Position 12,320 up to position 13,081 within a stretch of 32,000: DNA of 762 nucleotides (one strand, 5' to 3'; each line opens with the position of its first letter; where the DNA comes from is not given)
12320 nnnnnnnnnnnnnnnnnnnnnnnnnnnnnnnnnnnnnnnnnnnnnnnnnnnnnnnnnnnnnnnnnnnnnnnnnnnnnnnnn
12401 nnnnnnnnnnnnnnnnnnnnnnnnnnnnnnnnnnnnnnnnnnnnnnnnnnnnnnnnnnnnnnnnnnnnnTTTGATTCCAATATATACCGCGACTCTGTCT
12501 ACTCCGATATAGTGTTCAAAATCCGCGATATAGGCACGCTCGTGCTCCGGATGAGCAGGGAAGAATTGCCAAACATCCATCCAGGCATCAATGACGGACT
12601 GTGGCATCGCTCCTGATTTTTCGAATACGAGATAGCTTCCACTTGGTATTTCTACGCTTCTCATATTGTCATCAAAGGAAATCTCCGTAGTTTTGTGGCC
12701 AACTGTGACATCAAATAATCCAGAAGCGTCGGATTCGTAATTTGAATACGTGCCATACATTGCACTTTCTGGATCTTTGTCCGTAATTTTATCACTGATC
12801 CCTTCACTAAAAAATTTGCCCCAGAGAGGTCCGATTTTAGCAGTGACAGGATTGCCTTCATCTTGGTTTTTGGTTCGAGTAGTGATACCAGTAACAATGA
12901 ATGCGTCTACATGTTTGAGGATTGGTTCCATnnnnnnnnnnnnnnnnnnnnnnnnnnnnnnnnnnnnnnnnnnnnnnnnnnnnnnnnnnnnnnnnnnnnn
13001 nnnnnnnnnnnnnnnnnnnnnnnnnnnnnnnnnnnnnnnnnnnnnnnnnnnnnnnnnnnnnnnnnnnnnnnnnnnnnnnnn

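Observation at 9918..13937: EarP rhamnosyltransferase and an Arg32-type EF-P in a code-25 (CPR-type) genome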

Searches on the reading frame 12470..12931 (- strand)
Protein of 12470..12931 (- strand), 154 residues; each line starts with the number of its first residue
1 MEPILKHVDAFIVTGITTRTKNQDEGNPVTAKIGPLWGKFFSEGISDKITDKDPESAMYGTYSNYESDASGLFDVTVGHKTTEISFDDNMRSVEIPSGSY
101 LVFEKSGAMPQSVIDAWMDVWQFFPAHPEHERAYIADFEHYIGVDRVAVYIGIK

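Call 19: search_protein_families(library=pfam, proteins=[window:12470-12931:-], max_evalue=0.001)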
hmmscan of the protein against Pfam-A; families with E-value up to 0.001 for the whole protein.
seq(154 aa): 2 families
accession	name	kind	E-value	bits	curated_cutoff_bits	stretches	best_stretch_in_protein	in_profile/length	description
PF14526.11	Cass2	-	9.9e-23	81.4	27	1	6-142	3-135/150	Integron-associated effector binding protein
PF06445.20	GyrI-like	-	3.4e-17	63.6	26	1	1-142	1-135/155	GyrI-like small molecule binding domain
